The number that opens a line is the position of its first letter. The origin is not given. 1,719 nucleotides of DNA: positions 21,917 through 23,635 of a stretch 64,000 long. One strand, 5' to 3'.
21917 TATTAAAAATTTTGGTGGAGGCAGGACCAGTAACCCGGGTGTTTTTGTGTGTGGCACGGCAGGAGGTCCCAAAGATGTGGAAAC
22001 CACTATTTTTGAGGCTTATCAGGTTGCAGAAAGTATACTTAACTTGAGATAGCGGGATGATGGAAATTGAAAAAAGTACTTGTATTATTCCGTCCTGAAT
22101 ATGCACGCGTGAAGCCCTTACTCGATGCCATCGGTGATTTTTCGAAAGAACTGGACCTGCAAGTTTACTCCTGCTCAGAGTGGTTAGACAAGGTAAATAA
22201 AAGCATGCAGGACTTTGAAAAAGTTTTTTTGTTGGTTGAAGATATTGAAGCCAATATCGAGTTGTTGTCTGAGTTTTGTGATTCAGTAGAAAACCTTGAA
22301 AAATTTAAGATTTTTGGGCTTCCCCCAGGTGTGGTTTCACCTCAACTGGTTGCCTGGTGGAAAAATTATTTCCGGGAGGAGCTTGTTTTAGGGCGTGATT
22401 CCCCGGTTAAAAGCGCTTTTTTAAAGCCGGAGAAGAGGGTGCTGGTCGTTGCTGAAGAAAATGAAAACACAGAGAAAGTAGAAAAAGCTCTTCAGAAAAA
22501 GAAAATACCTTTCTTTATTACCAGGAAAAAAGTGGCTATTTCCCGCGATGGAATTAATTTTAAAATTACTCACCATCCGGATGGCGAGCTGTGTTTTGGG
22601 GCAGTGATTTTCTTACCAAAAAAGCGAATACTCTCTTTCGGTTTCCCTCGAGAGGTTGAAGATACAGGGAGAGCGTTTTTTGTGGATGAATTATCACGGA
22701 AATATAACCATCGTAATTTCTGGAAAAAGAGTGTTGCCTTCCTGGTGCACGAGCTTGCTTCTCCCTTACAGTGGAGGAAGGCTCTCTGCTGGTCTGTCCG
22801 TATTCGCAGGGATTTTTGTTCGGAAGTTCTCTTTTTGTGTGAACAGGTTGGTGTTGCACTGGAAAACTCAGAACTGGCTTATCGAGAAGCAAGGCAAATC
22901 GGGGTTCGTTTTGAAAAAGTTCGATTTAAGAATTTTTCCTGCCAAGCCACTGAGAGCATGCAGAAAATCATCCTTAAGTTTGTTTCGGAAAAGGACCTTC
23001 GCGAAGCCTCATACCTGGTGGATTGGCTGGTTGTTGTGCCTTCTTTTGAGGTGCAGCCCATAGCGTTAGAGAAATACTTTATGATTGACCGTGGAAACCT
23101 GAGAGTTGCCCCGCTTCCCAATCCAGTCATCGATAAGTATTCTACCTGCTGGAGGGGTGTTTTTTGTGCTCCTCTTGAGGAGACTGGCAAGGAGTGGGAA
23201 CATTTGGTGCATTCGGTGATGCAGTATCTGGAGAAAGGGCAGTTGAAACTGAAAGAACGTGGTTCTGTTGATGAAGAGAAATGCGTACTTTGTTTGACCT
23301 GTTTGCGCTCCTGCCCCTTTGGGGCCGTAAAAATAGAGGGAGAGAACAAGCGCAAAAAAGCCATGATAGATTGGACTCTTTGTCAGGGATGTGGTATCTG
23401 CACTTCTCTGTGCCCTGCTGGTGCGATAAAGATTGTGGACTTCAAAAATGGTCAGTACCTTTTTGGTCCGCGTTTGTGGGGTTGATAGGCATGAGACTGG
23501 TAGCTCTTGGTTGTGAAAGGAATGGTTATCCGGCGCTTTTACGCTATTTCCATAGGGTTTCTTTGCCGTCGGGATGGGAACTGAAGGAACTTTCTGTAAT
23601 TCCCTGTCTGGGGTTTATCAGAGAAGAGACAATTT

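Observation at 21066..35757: Methyl-branch Wood-Ljungdahl operon merging MetFV with Hdr-like and Flx-like modules but lacking HdrB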

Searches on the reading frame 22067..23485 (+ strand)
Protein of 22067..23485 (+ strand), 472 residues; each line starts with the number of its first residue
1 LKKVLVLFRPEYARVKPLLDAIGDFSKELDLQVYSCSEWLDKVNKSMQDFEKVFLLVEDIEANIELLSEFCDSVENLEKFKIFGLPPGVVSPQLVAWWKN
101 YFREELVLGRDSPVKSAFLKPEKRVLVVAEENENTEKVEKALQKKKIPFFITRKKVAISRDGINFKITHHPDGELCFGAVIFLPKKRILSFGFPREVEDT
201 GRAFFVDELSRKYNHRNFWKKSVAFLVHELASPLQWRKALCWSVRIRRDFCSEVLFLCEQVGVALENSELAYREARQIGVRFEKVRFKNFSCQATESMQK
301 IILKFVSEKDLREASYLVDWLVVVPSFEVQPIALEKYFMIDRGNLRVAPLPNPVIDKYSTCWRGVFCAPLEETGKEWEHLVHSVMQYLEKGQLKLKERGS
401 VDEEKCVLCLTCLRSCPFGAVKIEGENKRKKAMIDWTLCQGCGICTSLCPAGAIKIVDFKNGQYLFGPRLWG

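Call 4: search_protein_families(library=pfam, proteins=[window:22067-23485:+], max_evalue=0.01)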
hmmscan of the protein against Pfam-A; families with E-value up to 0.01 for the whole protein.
window:22067-23485:+ (472 aa): 13 families
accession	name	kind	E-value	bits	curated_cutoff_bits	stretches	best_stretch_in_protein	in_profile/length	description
PF00037.32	Fer4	-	1.3e-13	50.5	21.1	2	433-455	2-24/24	4Fe-4S binding domain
PF12837.12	Fer4_6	-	5.3e-10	39.2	25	2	401-420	4-23/24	4Fe-4S binding domain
PF12838.12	Fer4_7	-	1.1e-09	39.1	27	1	405-453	1-52/52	4Fe-4S dicluster domain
PF14697.11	Fer4_21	-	1e-08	35.6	35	1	400-455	2-58/59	4Fe-4S dicluster domain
PF13237.11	Fer4_10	-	6.1e-08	32.9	25.5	1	401-450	4-53/53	4Fe-4S dicluster domain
PF12797.12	Fer4_2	-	1.3e-07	31.6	24.5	2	432-451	3-22/22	4Fe-4S binding domain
PF13187.11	Fer4_9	-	6.6e-07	29.7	27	1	405-454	1-52/52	4Fe-4S dicluster domain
PF13484.11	Fer4_16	-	3.5e-06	28.1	30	0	439-457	2-20/66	4Fe-4S double cluster binding domain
PF25160.1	LdpA_Fe-S-bd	-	0.00014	22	27.6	1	412-458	9-47/49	LdpA Fe-S cluster-binding domain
PF12800.12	Fer4_4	-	0.00052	20.6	24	0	438-452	3-17/17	4Fe-4S binding domain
PF12798.12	Fer4_3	-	0.00078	20.5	27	0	406-420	1-15/15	4Fe-4S binding domain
PF13459.11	Fer4_15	-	0.0031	18.6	22.4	0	434-450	3-19/66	4Fe-4S single cluster domain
PF13183.11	Fer4_8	-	0.0052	17.7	27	0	404-452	3-67/68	4Fe-4S dicluster domain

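Call 22: search_protein_families(library=ncbifam, proteins=[window:22067-23485:+], max_evalue=0.001)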
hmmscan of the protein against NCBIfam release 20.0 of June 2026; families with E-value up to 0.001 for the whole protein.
window:22067-23485:+ (472 aa): 65 families (the best 25 are shown)
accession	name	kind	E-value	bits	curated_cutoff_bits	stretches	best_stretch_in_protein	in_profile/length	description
NF040770.1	hetero_SS_HdrA2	exception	7.3e-15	54.1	1100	1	269-463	435-632/777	CoB-CoM heterodisulfide reductase HdrA2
TIGR02179.1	PorD_KorD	subfamily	2.3e-12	46.8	60.05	1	400-457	21-75/78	2-oxoacid:acceptor oxidoreductase, delta subunit, pyruvate/2-ketoisovalerate family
NF041778.1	hetero_SS_HdrA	equivalog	3e-11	41.9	1400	1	389-463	571-642/771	ferredoxin:CoB-CoM heterodisulfide reductase subunit HdrA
NF040684.1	PorD_Arch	equivalog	6.5e-11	42.2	120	1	400-457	28-82/85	pyruvate synthase subunit PorD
TIGR02700.1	flavo_MJ0208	hypoth_equivalog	2.7e-10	39.9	251.35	1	388-455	132-195/234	dihydromethanopterin reductase (acceptor)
NF045790.1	OxalOxreddelta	equivalog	6.3e-10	38.7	230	1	397-457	253-309/316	oxalate oxidoreductase subunit delta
NF007202.0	PRK09623.1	equivalog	1e-09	38.6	166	1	400-457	47-101/105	3-methyl-2-oxobutanoate dehydrogenase subunit delta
TIGR01944.1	rnfB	subfamily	1.9e-09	37.3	68.7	1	393-459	102-165/190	RnfABCDGE type electron transport complex subunit B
NF007203.0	PRK09624.1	equivalog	2e-09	37.6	171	1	400-457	47-101/105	pyuvate ferredoxin oxidoreductase subunit delta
TIGR01971.1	NuoI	subfamily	4.9e-09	35.8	113.05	1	391-456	31-100/121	NADH-quinone oxidoreductase, chain I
TIGR04105.1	FeFe_hydrog_B1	subfamily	1e-08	34.4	450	1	396-422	180-206/462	monomeric [FeFe] hydrogenase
NF004541.0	PRK05888.2-2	equivalog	1.6e-08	34.6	217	1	398-461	53-118/168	NADH-quinone oxidoreductase subunit NuoI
NF042909.1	FMH_DH_FwdF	exception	1.6e-08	34.1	375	1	394-423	168-197/336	tungsten-dependent formylmethanofuran dehydrogenase subunit FwdF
NF038196.1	ferrodoxin_EFR1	subfamily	2.1e-08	34.5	75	1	376-464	157-241/242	EFR1 family ferrodoxin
NF005415.0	PRK06991.1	equivalog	2.6e-08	33.9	281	1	394-458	75-136/284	electron transport complex subunit RsxB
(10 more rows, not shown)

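Call 46: search_solved_structures(query=window:22067-23485:+, max_evalue=0.01, show_alignments=2)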
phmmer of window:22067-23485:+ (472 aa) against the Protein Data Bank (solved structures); distinct sequences matched with E-value up to 0.01: 93 (the best 60 are shown).
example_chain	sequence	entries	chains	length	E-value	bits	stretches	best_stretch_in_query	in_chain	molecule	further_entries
9sw6_G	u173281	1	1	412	3.8e-17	65.5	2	398-456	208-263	Polyferredoxin protein MvhB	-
9sw6_H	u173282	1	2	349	6.3e-16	61.5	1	394-456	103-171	Tungsten formylmethanofuran dehydrogenase, subunit F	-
5t5i_F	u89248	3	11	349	1.1e-14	57.4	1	395-456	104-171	Tungsten formylmethanofuran dehydrogenase subunit fwdF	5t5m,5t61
9sfi_T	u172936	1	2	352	3e-14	56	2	394-455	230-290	4Fe-4S ferredoxin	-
9sfi_A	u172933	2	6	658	1.7e-12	50.2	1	372-463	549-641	CoB--CoM heterodisulfide reductase iron-sulfur subunit A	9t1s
9sfi_O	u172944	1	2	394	3.3e-12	49.2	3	402-456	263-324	Ferredoxin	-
8rvv_A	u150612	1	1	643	5.5e-11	45.2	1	390-464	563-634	H(2):CoB-CoM heterodisulfide,ferredoxin reductase subunit A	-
8rvu_a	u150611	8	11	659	6e-11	45.1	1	390-464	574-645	H(2):CoB-CoM heterodisulfide,ferredoxin reductase subunit A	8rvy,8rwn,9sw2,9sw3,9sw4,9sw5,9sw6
5odc_A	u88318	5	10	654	1e-10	44.3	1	388-463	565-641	Heterodisulfide reductase, subunit A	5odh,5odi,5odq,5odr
7bkb_K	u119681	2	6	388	2.9e-10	42.8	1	388-464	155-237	Formylmethanofuran dehydrogenase, subunit F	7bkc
9eri_B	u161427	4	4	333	2.3e-08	36.6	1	399-456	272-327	Na(+)-translocating ferredoxin:NAD(+) oxidoreductase complex subunit B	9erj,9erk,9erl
7bkb_A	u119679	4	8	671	4.9e-08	35.5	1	389-463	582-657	CoB--CoM heterodisulfide reductase iron-sulfur subunit A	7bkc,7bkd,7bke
7awt_I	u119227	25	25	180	8.5e-07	31.4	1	391-464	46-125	NADH-quinone oxidoreductase subunit I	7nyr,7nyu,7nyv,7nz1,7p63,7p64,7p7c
7p61_I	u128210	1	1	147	1.2e-06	30.9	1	398-464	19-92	NADH-quinone oxidoreductase subunit I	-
7p7k_I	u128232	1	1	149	1.2e-06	30.9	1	398-464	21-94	NADH-quinone oxidoreductase subunit I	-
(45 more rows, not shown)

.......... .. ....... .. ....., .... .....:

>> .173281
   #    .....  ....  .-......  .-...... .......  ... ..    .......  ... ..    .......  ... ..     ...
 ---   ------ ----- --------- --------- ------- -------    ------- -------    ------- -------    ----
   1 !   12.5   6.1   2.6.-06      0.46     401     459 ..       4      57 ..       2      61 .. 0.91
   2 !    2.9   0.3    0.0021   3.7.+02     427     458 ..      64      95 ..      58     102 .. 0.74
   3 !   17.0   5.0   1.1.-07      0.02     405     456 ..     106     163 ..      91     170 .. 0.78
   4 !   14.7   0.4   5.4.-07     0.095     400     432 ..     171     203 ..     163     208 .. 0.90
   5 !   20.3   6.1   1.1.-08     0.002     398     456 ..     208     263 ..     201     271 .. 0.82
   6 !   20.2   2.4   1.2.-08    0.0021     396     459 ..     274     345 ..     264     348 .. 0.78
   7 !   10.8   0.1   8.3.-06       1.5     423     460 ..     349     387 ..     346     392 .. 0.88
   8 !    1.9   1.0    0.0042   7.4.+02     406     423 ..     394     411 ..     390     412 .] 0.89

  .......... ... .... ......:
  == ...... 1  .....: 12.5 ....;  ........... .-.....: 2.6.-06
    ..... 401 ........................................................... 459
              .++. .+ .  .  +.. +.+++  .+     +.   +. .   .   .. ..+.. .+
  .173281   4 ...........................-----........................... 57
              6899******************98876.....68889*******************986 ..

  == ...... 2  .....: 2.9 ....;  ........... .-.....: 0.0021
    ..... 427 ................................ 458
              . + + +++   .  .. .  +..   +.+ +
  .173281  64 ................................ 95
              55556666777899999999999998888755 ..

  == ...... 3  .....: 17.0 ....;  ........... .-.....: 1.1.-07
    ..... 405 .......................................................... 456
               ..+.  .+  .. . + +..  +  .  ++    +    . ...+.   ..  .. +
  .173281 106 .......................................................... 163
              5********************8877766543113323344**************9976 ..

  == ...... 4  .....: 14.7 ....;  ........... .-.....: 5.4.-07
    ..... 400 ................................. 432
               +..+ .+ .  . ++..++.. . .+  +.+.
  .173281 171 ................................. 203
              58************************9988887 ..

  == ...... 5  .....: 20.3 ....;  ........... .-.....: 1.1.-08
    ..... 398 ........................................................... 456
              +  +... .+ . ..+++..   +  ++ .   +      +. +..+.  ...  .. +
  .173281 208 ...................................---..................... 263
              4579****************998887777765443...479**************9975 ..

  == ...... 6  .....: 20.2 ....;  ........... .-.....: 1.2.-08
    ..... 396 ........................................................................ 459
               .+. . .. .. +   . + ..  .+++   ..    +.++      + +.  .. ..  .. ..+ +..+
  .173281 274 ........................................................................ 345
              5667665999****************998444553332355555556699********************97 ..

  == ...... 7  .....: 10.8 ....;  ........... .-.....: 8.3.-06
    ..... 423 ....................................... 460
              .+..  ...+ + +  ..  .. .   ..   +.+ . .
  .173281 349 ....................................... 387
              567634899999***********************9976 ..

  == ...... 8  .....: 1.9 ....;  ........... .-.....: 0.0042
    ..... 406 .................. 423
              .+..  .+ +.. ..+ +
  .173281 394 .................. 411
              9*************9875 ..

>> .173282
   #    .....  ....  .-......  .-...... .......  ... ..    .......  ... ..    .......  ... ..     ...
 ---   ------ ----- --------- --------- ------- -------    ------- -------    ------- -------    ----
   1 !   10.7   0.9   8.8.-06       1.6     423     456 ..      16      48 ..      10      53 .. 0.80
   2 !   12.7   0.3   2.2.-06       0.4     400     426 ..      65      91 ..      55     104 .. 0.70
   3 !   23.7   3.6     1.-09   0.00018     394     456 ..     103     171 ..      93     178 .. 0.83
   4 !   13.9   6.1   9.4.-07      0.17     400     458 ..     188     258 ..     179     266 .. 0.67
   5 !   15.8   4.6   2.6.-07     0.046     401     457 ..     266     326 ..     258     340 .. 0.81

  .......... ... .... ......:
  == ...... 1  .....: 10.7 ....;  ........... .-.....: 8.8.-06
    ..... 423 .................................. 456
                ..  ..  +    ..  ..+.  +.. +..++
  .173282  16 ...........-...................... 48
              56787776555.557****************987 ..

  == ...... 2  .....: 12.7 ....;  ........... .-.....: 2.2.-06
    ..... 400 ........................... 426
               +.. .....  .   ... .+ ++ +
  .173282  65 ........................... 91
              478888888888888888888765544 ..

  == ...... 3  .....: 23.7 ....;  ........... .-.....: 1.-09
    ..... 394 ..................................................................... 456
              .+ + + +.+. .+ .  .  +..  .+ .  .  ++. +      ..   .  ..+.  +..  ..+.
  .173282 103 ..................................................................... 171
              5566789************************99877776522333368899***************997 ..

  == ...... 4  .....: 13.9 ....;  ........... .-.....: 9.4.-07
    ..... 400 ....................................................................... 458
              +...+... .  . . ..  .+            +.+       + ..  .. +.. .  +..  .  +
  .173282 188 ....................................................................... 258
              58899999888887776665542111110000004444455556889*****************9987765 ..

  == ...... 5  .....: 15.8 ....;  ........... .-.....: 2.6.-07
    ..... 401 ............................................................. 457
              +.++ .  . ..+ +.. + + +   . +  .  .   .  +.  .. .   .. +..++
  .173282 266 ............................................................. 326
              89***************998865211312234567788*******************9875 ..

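Call 48: find_homologous_proteins(query=window:22067-23485:+, max_evalue=0.00001)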
Query window:22067-23485:+ (472 aa): 51 proteins with E <= 0.00001 among 7001 candidates.
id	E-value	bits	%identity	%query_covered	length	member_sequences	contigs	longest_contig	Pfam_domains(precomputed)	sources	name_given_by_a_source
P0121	0.0e+0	1087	100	100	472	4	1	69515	PF14697.12,PF12797.13,PF12837.13,PF00037.33,PF13484.12,PF12838.13,PF13237.12,PF13187.12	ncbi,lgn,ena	-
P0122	6.7e-289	977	88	100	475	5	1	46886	PF14697.12,PF12797.13,PF12837.13,PF00037.33,PF13484.12,PF12838.13,PF13237.12,PF13187.12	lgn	-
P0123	1.5e-236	804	73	100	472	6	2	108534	PF14697.12,PF12837.13,PF00037.33,PF12838.13,PF13237.12,PF13187.12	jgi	-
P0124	2.4e-207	708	87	74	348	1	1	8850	PF14697.12,PF12797.13,PF12837.13,PF00037.33,PF13484.12,PF12838.13,PF13237.12,PF13187.12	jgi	-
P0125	7.4e-57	211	32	90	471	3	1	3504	PF14697.12,PF12797.13,PF12837.13,PF00037.33,PF12838.13,PF13237.12,PF13187.12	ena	-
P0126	3.3e-50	189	35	75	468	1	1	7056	PF14697.12,PF12797.13,PF12837.13,PF00037.33,PF12838.13,PF13237.12,PF13187.12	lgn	-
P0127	1.4e-15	75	33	47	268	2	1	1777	PF14697.12,PF12837.13,PF00037.33,PF13484.12,PF12838.13,PF25160.2,PF13237.12,PF13187.12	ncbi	ncbi:Ion-translocating oxidoreductase complex subunit B [subsurface metagenome]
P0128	7.2e-15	73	26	67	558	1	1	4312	PF14697.12,PF12797.13,PF12837.13,PF00037.33,PF13484.12,PF12838.13,PF13237.12,PF13187.12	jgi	jgi:Pyruvate/2-oxoacid:ferredoxin oxidoreductase delta subunit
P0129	2.2e-12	65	38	17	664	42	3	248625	PF14697.12,PF17179.10,PF13450.13,PF07992.21,PF12837.13,PF12798.13,PF13484.12,PF12838.13,PF12831.14,PF01266.31,PF12797.13,PF00890.31,PF00037.33,PF25160.2,PF13237.12,PF13183.12,PF13187.12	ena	-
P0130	3.2e-12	64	29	45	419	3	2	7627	PF14697.12,PF13450.13,PF07992.21,PF12837.13,PF00070.34,PF03486.21,PF12838.13,PF12831.14,PF01266.31,PF12797.13,PF00890.31,PF00037.33,PF25160.2,PF13237.12,PF13187.12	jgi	-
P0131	4.1e-12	64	30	47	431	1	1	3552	PF14697.12,PF13450.13,PF07992.21,PF12837.13,PF00070.34,PF03486.21,PF13484.12,PF12838.13,PF12831.14,PF01266.31,PF12797.13,PF00890.31,PF00037.33,PF25160.2,PF13237.12,PF13187.12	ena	-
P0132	1.3e-11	62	29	45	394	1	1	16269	PF14697.12,PF13450.13,PF07992.21,PF12837.13,PF00070.34,PF03486.21,PF13484.12,PF12838.13,PF12831.14,PF01946.24,PF01266.31,PF01593.31,PF12797.13,PF00890.31,PF00037.33,PF25160.2,PF13237.12,PF13187.12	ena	-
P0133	1.4e-11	62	51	14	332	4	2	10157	PF14697.12,PF12837.13,PF12798.13,PF13484.12,PF12838.13,PF13459.12,PF12800.13,PF12797.13,PF04060.19,PF00037.33,PF25160.2,PF13237.12,PF13183.12,PF13187.12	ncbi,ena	-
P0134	3.4e-11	61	29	47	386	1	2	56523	PF14697.12,PF13450.13,PF07992.21,PF12837.13,PF00070.34,PF03486.21,PF12838.13,PF12831.14,PF01266.31,PF12797.13,PF00890.31,PF00037.33,PF25160.2,PF13237.12,PF13187.12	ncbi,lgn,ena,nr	ncbi:FAD-dependent oxidoreductase [bacterium]|nr:FAD-dependent oxidoreductase [bacterium]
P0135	3.8e-11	61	27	53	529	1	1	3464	PF14697.12,PF02662.22,PF12837.13,PF00037.33,PF12838.13,PF13187.12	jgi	-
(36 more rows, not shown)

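Call 62: find_encoding_contigs(protein=P0121, flank=1000, max_places=6)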
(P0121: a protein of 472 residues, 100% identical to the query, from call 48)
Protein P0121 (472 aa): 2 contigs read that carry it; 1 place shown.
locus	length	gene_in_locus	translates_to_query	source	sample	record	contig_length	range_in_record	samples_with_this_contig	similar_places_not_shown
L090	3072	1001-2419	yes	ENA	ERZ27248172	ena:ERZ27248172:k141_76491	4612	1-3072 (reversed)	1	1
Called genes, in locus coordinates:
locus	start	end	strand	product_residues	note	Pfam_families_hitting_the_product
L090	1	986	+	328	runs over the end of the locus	PF07992:Pyr_redox_2 (faint), PF13450:NAD_binding_8 (weak), PF13738:Pyr_redox_3 (faint)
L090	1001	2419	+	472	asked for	PF12797:Fer4_2 (faint), PF12838:Fer4_7, PF13237:Fer4_10 (weak), PF13484:Fer4_16 (faint), PF14697:Fer4_21, PF00037:Fer4 (weak), PF13187:Fer4_9 (weak), PF00037:Fer4 (weak), +1 more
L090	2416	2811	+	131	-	PF02662:FlpD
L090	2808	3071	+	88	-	?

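Call 97: predict_structure(alignment_id=A2)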
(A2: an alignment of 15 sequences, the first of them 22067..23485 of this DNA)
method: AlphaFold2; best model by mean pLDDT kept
length: 472 residues; sequences in the alignment: 15
mean_pLDDT: 74.2   pTM: 0.60
mean pLDDT of the five models: 74.2, 72.7, 71.1, 70.0, 55.3
residues with pLDDT >= 90: 101; 70-90: 210; 50-70: 112; < 50: 49
segments of 3 or more residues with pLDDT < 50: 108-116, 341-361, 393-395, 458-472
pLDDT, mean of each block of 10 residues (from residue 1): 72 71 77 80 69 73 58 59 62 68 58 49 89 82 91 85 79 80 76 87 92 93 91 83 96 92 64 91 87 94 88 92 81 69 43 44 66 67 78 55 80 75 73 77 68 61 31 23
secondary structure, 60 per line:
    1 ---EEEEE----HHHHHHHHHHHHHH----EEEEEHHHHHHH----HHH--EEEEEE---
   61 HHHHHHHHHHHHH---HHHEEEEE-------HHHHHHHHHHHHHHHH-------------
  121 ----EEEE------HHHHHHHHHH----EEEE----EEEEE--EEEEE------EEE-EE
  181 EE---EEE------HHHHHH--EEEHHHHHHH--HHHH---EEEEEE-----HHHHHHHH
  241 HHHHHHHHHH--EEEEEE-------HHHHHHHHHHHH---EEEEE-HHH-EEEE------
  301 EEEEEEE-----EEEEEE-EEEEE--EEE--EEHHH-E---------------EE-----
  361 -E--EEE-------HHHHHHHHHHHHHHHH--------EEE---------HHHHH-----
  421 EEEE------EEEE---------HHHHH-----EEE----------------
elements in order: E4-8 H13-26 E31-35 H36-42 E52-57 H61-73 E80-84 H92-107 E125-128 H135-144 E149-152 E157-161 E164-168 E175-177 E179-182 E186-188 H195-200 E203-205 H206-212 H215-218 E222-227 H233-250 E253-258 H266-277 E281-285 E291-294 E301-307 E313-318 E320-324 E327-329 E365-367 H375-390 E399-401 H411-415 E421-424 E431-434 H444-448 E454-456

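Call 99: fold_search(model_id=the predicted structure, library=pdb)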
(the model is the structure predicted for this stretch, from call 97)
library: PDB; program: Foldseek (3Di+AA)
matches with E <= 10: 1515; with E <= 0.001: 288
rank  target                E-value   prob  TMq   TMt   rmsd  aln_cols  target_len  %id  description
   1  5odi_A                1.0e-18  1.00  0.40  0.31  12.8       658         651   13  Heterodisulfide reductase / [NiFe]-hydrogenase complex from Methanothermococcus thermolithotrophicus cocrystallized wi (released 2017-08-30)
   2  5odc_A                2.8e-18  1.00  0.41  0.32  12.0       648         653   12  Heterodisulfide reductase / [NiFe]-hydrogenase complex from Methanothermococcus thermolithotrophicus at 2.3 A resoluti (released 2017-08-30)
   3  7bkb_A                2.8e-18  1.00  0.38  0.30  12.7       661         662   11  Formate dehydrogenase - heterodisulfide reductase - formylmethanofuran dehydrogenase complex from Methanospirillum hun (released 2021-09-29)
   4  7bkd_A                3.4e-18  1.00  0.42  0.32  15.7       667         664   11  Formate dehydrogenase - heterodisulfide reductase - formylmethanofuran dehydrogenase complex from Methanospirillum hun (released 2021-09-29)
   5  8rvy_A                1.9e-17  1.00  0.42  0.33  17.8       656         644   12  CryoEM structure of the Elp-Hdr complex of Methanothermobacter marburgensis state 1 (composite structure) (released 2025-05-14)
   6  5odh_A                5.3e-17  1.00  0.41  0.33  11.7       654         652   12  Heterodisulfide reductase / [NiFe]-hydrogenase complex from Methanothermococcus thermolithotrophicus soaked with heter (released 2017-08-30)
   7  8rvu_A                6.0e-17  1.00  0.37  0.29  13.5       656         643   12  CryoEM structure of the Elp-Hdr complex of Methanothermobacter marburgensis state 2 (composite structure) (released 2025-05-14)
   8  6tjr_A                1.1e-10  1.00  0.33  0.44  14.2       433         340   12  Structure of HdrA-like subunit from Hyphomicrobium denitrificans (released 2020-08-19)
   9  7aaw_B                7.8e-10  1.00  0.29  0.40  17.2       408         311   12  Thioredoxin Reductase from Bacillus cereus (released 2021-09-15)
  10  7aaw_A                7.8e-10  1.00  0.25  0.33  18.1       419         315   13  Thioredoxin Reductase from Bacillus cereus (released 2021-09-15)
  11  4zn0_B                1.1e-09  1.00  0.28  0.41  16.3       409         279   11  Structure of the NADPH-dependent thioredoxin reductase from Methanosarcina mazei (released 2016-06-29)
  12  5mh4                  1.5e-09  1.00  0.28  0.40  14.1       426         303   10  Crystal Structure of Lactococcus lactis Thioredoxin Reductase (FR conformation) (released 2017-04-12)
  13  4zn0_A                1.9e-09  1.00  0.29  0.44  16.4       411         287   11  Structure of the NADPH-dependent thioredoxin reductase from Methanosarcina mazei (released 2016-06-29)
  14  8rvu_a                1.9e-09  1.00  0.32  0.35  14.6       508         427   10  CryoEM structure of the Elp-Hdr complex of Methanothermobacter marburgensis state 2 (composite structure) (released 2025-05-14)
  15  5twb                  2.2e-09  1.00  0.27  0.34  15.5       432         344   10  Oxidoreductase IruO in the reduced form (released 2017-10-04)
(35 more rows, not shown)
